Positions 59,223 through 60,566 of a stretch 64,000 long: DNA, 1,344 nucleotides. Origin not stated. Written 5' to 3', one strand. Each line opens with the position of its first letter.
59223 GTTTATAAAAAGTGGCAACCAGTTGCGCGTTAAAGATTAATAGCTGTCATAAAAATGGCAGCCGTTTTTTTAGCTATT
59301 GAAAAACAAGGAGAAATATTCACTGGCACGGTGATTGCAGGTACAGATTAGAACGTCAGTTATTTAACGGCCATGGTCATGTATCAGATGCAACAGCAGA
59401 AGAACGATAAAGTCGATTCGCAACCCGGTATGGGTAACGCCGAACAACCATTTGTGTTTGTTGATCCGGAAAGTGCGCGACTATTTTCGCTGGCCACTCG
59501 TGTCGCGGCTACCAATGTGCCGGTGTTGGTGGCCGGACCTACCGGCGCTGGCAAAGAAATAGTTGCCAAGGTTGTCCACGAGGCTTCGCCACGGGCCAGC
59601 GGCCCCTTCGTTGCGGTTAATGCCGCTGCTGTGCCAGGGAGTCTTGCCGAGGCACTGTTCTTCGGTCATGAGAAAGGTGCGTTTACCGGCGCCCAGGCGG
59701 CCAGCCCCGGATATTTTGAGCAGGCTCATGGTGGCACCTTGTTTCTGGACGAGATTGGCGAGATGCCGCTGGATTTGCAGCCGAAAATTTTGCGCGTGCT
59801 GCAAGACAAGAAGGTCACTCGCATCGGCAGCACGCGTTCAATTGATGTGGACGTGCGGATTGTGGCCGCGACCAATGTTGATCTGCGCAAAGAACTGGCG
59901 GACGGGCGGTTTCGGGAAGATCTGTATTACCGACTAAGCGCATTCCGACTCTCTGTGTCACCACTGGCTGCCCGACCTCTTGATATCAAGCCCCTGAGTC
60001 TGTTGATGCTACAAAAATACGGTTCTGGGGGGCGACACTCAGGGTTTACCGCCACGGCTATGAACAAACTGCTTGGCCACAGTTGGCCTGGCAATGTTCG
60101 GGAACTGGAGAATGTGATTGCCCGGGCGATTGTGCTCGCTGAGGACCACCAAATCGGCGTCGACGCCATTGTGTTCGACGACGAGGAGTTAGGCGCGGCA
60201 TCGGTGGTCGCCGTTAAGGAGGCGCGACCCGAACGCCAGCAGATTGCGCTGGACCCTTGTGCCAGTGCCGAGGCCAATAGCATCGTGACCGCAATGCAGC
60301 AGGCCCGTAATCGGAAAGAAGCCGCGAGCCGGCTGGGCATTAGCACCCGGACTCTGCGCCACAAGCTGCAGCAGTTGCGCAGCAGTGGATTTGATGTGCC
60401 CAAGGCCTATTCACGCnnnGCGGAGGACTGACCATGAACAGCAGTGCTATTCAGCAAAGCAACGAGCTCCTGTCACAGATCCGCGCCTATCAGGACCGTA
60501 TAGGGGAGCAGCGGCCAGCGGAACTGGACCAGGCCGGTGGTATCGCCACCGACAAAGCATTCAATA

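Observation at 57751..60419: Two sigma54 activators without any N-terminal sensory domain, arranged like a FleQ to FleT cascade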

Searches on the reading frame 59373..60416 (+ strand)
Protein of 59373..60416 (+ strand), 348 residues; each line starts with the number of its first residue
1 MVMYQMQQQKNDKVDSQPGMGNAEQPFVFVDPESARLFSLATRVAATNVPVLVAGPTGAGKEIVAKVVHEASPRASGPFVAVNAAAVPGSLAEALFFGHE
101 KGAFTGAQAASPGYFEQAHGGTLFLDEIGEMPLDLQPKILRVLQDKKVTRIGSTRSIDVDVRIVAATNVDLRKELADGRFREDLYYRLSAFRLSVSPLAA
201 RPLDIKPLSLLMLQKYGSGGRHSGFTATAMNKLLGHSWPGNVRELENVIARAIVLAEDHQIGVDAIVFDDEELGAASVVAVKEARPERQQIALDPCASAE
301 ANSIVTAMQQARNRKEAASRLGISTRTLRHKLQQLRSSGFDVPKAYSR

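Call 6: search_protein_families(library=pfam, proteins=[window:59373-60416:+], max_evalue=0.01)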
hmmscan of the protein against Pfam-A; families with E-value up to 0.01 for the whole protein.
window:59373-60416:+ (348 aa): 9 families
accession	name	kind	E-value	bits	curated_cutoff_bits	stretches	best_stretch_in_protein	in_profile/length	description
PF00158.32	Sigma54_activat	-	2.2e-65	219.9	20.2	1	31-193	5-167/168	Sigma-54 interaction domain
PF14532.12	Sigma54_activ_2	-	2.5e-19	70.3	25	1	36-198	9-138/138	Sigma-54 interaction domain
PF25601.1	AAA_lid_14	-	5.3e-15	55.5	27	1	201-266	3-70/87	AAA+ ATPase lid domain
PF02954.25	HTH_8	-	5.6e-08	32.8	22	1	299-334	5-41/42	Bacterial regulatory protein, Fis family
PF01078.27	Mg_chelatase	-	9.4e-07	28.9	20.3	1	106-168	93-157/207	Magnesium chelatase, subunit ChlI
PF07724.20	AAA_2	-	0.00014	22.4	27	1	51-177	6-133/166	AAA domain (Cdc48 subfamily)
PF07728.20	AAA_5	-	0.00028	21.3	22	1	50-169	1-123/139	AAA domain (dynein-related subfamily)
PF13518.12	HTH_28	-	0.0067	16.9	25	0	304-341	5-42/52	Helix-turn-helix domain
PF13556.12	HTH_30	-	0.0078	16.4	27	0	308-336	9-37/59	PucR C-terminal helix-turn-helix domain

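Call 8: search_solved_structures(query=window:59373-60416:+, show_alignments=2)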
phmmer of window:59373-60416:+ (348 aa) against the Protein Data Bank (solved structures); distinct sequences matched with E-value up to 0.001: 38.
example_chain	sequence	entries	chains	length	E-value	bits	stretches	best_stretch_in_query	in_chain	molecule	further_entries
4qhs_A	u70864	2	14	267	2.2e-73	250.6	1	27-268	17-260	Flagellar regulatory protein C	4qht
6lua_A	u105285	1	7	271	1.6e-72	247.8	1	27-268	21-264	Flagellar regulatory protein C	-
6luf_A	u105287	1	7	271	4.2e-72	246.4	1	27-268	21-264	Flagellar regulatory protein C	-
9qq6_C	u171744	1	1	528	2.8e-68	233.8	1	26-335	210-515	Nif-specific regulatory protein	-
4l4u_A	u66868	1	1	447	2.3e-66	227.5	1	23-333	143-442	Transcriptional regulator (NtrC family)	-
4ly6_A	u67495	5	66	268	8.4e-66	225.7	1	23-258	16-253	Transcriptional regulator (NtrC family)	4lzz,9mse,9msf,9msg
1ny6_A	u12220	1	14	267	8.8e-66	225.6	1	23-258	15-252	transcriptional regulator (NtrC family)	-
1ny5_A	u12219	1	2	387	2.3e-65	224.3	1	23-258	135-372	transcriptional regulator (NtrC family)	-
3m0e_A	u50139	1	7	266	6.3e-65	222.8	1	24-258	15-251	Transcriptional regulator (NtrC family)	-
6jdi_A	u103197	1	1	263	1.6e-63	218.2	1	39-263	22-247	Nitrogen assimilation regulatory protein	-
6j7e_A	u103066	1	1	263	7.9e-63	215.9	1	39-263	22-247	Nitrogen assimilation regulatory protein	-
7ejw_C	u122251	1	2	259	8.1e-63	215.9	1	39-263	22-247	Transcriptional regulator FleQ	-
5exx_A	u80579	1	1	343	8.5e-63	215.8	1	40-266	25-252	Transcriptional regulator FleQ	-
5exp_A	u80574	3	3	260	8.5e-63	215.8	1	40-263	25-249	Transcriptional regulator FleQ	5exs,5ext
1ojl_A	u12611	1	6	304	1.4e-62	215.1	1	32-333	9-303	TRANSCRIPTIONAL REGULATORY PROTEIN ZRAR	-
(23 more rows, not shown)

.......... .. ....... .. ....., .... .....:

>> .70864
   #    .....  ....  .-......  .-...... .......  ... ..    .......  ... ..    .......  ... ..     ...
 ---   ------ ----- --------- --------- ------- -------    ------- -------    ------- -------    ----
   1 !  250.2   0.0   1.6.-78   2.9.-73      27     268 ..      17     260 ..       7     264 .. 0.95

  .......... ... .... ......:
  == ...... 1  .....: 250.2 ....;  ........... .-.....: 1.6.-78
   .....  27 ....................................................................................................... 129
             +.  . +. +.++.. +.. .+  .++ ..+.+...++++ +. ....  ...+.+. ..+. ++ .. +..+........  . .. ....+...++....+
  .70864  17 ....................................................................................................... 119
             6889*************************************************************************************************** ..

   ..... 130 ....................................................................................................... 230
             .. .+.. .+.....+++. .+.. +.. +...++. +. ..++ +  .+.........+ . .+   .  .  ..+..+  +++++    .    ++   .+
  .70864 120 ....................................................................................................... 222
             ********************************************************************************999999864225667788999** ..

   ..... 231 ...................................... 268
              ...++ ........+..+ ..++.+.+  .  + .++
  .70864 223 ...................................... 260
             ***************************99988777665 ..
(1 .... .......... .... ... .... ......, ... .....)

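Call 9: find_encoding_contigs(protein=window:59373-60416:+, flank=10000, max_places=6)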
Protein window:59373-60416:+ (348 aa): 1 contig read that carries it; 1 place shown.
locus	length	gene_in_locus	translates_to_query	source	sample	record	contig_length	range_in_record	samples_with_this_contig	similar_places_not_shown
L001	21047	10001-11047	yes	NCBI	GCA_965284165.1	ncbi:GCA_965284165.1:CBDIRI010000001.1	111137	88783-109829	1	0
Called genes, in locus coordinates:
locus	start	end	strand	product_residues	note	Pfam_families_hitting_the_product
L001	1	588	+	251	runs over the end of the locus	PF01618:MotA_ExbB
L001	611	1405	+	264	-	PF13677:MotB_plug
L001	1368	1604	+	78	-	-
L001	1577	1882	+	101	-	PF00691:OmpA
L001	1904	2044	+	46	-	-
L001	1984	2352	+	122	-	PF13677:MotB_plug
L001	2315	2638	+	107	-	-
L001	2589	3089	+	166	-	PF00691:OmpA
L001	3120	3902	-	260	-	PF08238:Sel1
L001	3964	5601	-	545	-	PF00654:Voltage_CLC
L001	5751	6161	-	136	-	PF03646:FlaG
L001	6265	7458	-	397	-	PF00669:Flagellin_N, PF00700:Flagellin_C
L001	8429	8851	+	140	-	PF00158:Sigma54_activat, PF14532:Sigma54_activ_2, PF07728:AAA_5 (weak)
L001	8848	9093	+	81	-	PF25601:AAA_lid_14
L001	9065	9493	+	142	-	PF02954:HTH_8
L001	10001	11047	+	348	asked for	PF00158:Sigma54_activat, PF01078:Mg_chelatase (faint), PF14532:Sigma54_activ_2, PF25601:AAA_lid_14, PF02954:HTH_8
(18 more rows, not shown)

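Call 21: find_homologous_proteins(query=window:59373-60416:+)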
Query window:59373-60416:+ (348 aa): 8000 proteins with E <= 0.001 among 8000 candidates; the best 120 are listed.
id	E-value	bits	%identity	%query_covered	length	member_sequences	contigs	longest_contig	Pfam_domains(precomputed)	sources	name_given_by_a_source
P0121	7.7e-219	743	99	100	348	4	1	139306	PF00158.33,PF25601.2,PF02954.26,PF14532.13,PF01078.28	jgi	jgi:two-component system response regulator FlrC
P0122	5.2e-161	553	75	99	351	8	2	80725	PF00158.33,PF25601.2,PF02954.26,PF14532.13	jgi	jgi:two-component system response regulator FlrC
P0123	1.8e-152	525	72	100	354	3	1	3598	PF00158.33,PF25601.2,PF02954.26,PF14532.13,PF07728.21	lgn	-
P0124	1.6e-151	522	71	99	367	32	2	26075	PF00158.33,PF25601.2,PF02954.26,PF14532.13,PF07728.21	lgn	-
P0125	1.3e-124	434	62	93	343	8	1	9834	PF00158.33,PF25601.2,PF02954.26,PF14532.13,PF07728.21,PF01078.28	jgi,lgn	jgi:two-component system response regulator FlrC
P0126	8.1e-124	431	61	93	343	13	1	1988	PF00158.33,PF25601.2,PF02954.26,PF14532.13,PF07728.21,PF01078.28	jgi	jgi:two-component system response regulator FlrC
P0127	2.9e-123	429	60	93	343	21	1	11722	PF00158.33,PF25601.2,PF14532.13,PF07728.21,PF01078.28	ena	-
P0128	3.2e-122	426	61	93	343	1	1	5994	PF00158.33,PF25601.2,PF02954.26,PF14532.13,PF07728.21,PF01078.28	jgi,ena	-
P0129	2.1e-121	423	61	93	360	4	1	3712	PF00158.33,PF25601.2,PF14532.13,PF07728.21,PF01078.28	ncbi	-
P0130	8.9e-121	421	60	93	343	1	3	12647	PF00158.33,PF25601.2,PF02954.26,PF14532.13,PF07728.21,PF01078.28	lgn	-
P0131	6.1e-119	415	62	93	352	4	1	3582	PF00158.33,PF25601.2,PF02954.26,PF14532.13,PF07728.21,PF01078.28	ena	-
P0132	4.2e-118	412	59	93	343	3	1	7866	PF00158.33,PF25601.2,PF14532.13,PF07728.21,PF01078.28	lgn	-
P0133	3.8e-117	409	59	93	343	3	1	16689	PF00158.33,PF25601.2,PF14532.13,PF07728.21,PF01078.28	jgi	-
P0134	8.7e-117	408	58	93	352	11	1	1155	PF00158.33,PF25601.2,PF02954.26,PF14532.13,PF07728.21,PF01078.28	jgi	jgi:two-component system response regulator FlrC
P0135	1.0e-115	405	59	93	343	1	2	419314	PF00158.33,PF25601.2,PF14532.13,PF07728.21,PF01078.28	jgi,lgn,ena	-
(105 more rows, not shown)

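Call 33: find_encoding_contigs(protein=P0122, flank=6000, max_places=3)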
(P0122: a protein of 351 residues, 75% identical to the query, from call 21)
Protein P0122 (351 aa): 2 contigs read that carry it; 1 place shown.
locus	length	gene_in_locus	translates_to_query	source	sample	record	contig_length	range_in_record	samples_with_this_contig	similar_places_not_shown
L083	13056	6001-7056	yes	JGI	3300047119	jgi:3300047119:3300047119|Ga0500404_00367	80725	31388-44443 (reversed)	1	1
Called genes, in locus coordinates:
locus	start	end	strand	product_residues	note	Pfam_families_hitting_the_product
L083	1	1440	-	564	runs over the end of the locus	PF00654:Voltage_CLC, PF00571:CBS (weak)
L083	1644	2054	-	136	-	PF03646:FlaG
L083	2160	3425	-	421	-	PF00669:Flagellin_N, PF00700:Flagellin_C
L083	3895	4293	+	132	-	PF02561:FliS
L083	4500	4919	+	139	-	PF00158:Sigma54_activat, PF14532:Sigma54_activ_2, PF07728:AAA_5 (weak)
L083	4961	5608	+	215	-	PF25601:AAA_lid_14, PF02954:HTH_8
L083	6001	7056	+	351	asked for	PF00158:Sigma54_activat, PF14532:Sigma54_activ_2, PF25601:AAA_lid_14, PF02954:HTH_8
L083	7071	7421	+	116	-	PF02049:FliE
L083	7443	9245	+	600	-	PF01514:YscJ_FliF, PF08345:YscJ_FliF_C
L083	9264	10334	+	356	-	PF03448:MgtE_N (faint), PF14842:FliG_N, PF14841:FliG_M, PF01706:FliG_C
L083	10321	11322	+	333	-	-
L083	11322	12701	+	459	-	PF02874:ATP-synt_ab_N, PF00006:ATP-synt_ab, PF18269:T3SS_ATPase_C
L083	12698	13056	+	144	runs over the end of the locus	PF02050:FliJ (weak)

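Call 34: find_encoding_contigs(protein=P0124, flank=6000, max_places=3)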
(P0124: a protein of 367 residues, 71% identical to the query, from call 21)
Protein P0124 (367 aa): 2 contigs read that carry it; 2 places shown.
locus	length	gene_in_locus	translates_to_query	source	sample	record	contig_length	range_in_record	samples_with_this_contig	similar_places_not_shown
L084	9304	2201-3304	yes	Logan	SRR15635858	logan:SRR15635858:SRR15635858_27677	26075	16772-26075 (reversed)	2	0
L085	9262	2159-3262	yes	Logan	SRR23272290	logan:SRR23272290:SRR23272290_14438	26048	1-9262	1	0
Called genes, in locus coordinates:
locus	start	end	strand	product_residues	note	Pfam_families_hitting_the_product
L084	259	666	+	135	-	PF02561:FliS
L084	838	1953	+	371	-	PF00158:Sigma54_activat, PF14532:Sigma54_activ_2, PF07728:AAA_5 (weak), PF25601:AAA_lid_14, PF02954:HTH_8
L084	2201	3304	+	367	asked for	PF00158:Sigma54_activat, PF14532:Sigma54_activ_2, PF07728:AAA_5 (weak), PF25601:AAA_lid_14, PF02954:HTH_8 (weak)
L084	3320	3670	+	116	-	PF02049:FliE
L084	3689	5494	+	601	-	PF01514:YscJ_FliF, PF08345:YscJ_FliF_C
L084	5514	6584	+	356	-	PF03448:MgtE_N (faint), PF14842:FliG_N, PF14841:FliG_M, PF14842:FliG_N (weak), PF01706:FliG_C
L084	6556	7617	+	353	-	PF02108:FliH (weak)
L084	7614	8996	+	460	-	PF00006:ATP-synt_ab, PF18269:T3SS_ATPase_C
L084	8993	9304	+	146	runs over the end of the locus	PF02050:FliJ (weak)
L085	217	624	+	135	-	PF02561:FliS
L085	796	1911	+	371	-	PF00158:Sigma54_activat, PF14532:Sigma54_activ_2, PF07728:AAA_5 (weak), PF25601:AAA_lid_14, PF02954:HTH_8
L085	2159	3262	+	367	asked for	PF00158:Sigma54_activat, PF14532:Sigma54_activ_2, PF07728:AAA_5 (weak), PF25601:AAA_lid_14, PF02954:HTH_8 (weak)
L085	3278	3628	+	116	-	PF02049:FliE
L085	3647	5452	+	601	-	PF01514:YscJ_FliF, PF08345:YscJ_FliF_C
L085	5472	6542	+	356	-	PF03448:MgtE_N (faint), PF14842:FliG_N, PF14841:FliG_M, PF14842:FliG_N (weak), PF01706:FliG_C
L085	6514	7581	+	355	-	PF02108:FliH (weak)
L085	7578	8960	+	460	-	PF02874:ATP-synt_ab_N (faint), PF00006:ATP-synt_ab, PF18269:T3SS_ATPase_C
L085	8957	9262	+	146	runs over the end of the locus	-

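Call 44: find_encoding_contigs(protein=P0121, flank=4000, max_places=4)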
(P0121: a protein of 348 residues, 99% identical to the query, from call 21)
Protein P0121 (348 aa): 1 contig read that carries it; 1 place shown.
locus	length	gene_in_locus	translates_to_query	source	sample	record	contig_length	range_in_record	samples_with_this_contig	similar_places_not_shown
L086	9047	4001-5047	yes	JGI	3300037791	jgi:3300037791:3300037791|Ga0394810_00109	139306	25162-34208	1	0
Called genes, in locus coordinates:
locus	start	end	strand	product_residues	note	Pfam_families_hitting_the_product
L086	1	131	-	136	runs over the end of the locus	PF03646:FlaG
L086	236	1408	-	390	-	PF00669:Flagellin_N, PF00700:Flagellin_C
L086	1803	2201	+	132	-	PF02561:FliS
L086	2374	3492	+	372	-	PF00158:Sigma54_activat, PF14532:Sigma54_activ_2, PF07728:AAA_5, PF25601:AAA_lid_14, PF02954:HTH_8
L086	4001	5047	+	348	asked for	PF00158:Sigma54_activat, PF01078:Mg_chelatase (faint), PF14532:Sigma54_activ_2, PF25601:AAA_lid_14, PF02954:HTH_8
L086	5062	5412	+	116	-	PF02049:FliE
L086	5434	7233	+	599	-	PF01514:YscJ_FliF, PF08345:YscJ_FliF_C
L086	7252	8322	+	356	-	PF03448:MgtE_N (faint), PF14842:FliG_N, PF14841:FliG_M, PF01706:FliG_C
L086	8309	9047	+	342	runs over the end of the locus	-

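Call 57: search_dna_similar(query=window:59373-60416:+, collection=plasmids, mode=protein, max_rows=30)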
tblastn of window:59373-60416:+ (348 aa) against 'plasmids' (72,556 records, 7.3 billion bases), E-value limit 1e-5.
Records with a match: 3166; places in all: 5155; records where one place covers at least 80% of the query: 1754.
Best place of each record, by identity: <60% 3166.
By first word of the organism name: Klebsiella 764; Rhizobium 216; Salmonella 209; Enterococcus 179; Sinorhizobium 165; Enterobacter 145; Ralstonia 138; Burkholderia 131; Pantoea 106; Escherichia 81; and 213 more.
By predicted mobility (MOB-suite, as given by PLSDB): conjugative 1452; non-mobilizable 1214; mobilizable 500.
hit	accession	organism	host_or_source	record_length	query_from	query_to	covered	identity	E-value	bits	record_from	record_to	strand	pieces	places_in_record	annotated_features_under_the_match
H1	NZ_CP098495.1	Qipengyuania citrea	whole organism,South China Sea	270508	28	342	91%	47.4%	3e-82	279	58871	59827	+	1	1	sigma 54-interacting transcriptional regulator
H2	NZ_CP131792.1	Pseudomonas aeruginosa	Homo sapiens,culture,blood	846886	21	346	94%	44.9%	9e-79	269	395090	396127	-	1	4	fleR: sigma-54-dependent response regulator transcription factor FleR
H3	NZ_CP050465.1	Vibrio campbellii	single cell,seawater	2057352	24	345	93%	45.4%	8e-79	269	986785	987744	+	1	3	none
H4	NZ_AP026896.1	Aeromonas caviae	Microbe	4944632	28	343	91%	45.9%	3e-81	276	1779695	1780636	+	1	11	none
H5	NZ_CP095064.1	Hymenobacter volaticus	single cell,air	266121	5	335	95%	42.4%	4e-69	241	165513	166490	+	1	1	sigma 54-interacting transcriptional regulator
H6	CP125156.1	Klebsiella pneumoniae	-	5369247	15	335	92%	43.2%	4e-54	237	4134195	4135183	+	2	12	none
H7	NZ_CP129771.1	Klebsiella pneumoniae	Homo sapiens,whole organism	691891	15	335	92%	43.1%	2e-67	237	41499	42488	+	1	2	sigma-54-dependent Fis family transcriptional regulator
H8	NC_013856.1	Azospirillum sp. B510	-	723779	27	335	89%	44.6%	2e-66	233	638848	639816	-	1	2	aliphatic sulfonate ABC transporter substrate-binding protein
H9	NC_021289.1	Caballeronia insecticola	-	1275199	43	335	84%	46.7%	5e-55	201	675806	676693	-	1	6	none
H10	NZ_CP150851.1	Burkholderia pyrrocinia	-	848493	28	332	88%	44.6%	8e-67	234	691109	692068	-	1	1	sigma 54-interacting transcriptional regulator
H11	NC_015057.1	Granulicella tundricola MP5ACTX9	-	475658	32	334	87%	44.9%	4e-69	241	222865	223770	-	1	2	sigma-54 dependent transcriptional regulator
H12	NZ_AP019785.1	Methylomagnum ishizawai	-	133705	37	335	86%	45.2%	9e-70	243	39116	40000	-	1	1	sigma 54-interacting transcriptional regulator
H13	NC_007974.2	Cupriavidus metallidurans CH34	-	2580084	41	337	85%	45.5%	3e-63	224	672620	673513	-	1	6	none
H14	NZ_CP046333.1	Cupriavidus metallidurans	sedimentation pond in a zinc factory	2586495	41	337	85%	45.5%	3e-63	224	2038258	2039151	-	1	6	none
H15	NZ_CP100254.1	Burkholderia glumae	cell culture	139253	28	336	89%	43.7%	8e-70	243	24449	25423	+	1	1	sigma 54-interacting transcriptional regulator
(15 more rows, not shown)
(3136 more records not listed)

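Call 58: get_annotated_region(hit=H1, flank=9000)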
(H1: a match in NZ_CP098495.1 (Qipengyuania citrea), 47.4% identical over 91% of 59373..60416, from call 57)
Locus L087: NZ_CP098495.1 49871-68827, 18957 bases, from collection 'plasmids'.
description: Qipengyuania citrea strain E4 plasmid plas1, complete sequence
organism: Qipengyuania citrea (NCBI taxid 225971)
taxonomy: Bacteria; Pseudomonadota; Alphaproteobacteria; Sphingomonadales; Erythrobacteraceae; Qipengyuania; Qipengyuania citrea
host: -; source: whole organism,South China Sea; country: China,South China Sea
typing (MOB-suite, as given by PLSDB): non-mobilizable
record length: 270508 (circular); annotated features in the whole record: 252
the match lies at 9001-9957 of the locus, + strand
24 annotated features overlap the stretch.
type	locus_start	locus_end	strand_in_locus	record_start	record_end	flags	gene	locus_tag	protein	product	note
CDS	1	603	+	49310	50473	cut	-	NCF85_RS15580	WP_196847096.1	isovaleryl-CoA dehydrogenase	-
CDS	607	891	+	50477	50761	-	-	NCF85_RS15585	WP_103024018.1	hypothetical protein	-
CDS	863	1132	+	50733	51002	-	-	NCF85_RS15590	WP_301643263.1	hypothetical protein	-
CDS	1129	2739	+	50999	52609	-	-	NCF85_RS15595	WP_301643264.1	carboxyl transferase domain-containing protein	-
CDS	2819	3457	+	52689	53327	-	-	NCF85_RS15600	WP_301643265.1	hypothetical protein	-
CDS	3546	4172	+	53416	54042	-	-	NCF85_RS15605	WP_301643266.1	lysophospholipid acyltransferase family protein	-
CDS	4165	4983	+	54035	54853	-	-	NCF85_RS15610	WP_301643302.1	DUF1295 domain-containing protein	-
CDS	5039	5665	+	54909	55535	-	-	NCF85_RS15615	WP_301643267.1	hypothetical protein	-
CDS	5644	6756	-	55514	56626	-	-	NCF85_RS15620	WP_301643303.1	AI-2E family transporter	GO:1905887 - autoinducer AI-2 transmembrane transport [Evidence IEA]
CDS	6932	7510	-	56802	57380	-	-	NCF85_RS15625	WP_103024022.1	PilZ domain-containing protein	-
CDS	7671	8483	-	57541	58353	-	-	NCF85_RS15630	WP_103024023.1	flagellin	GO:0071973 - bacterial-type flagellum-dependent cell motility [Evidence IEA]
CDS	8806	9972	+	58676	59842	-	-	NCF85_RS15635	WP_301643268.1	sigma 54-interacting transcriptional regulator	GO:0006355 - regulation of DNA-templated transcription [Evidence IEA]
CDS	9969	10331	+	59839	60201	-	fliE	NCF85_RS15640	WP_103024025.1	flagellar hook-basal body complex protein FliE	GO:0001539 - cilium or flagellum-dependent cell motility [Evidence IEA]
CDS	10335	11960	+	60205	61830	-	fliF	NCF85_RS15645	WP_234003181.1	flagellar basal-body MS-ring/collar protein FliF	GO:0001539 - cilium or flagellum-dependent cell motility [Evidence IEA]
CDS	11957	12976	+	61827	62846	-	fliG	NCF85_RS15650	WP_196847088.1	flagellar motor switch protein FliG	GO:0006935 - chemotaxis [Evidence IEA]; GO:0001539 - cilium or flagellum-dependent cell motility [Evidence IEA]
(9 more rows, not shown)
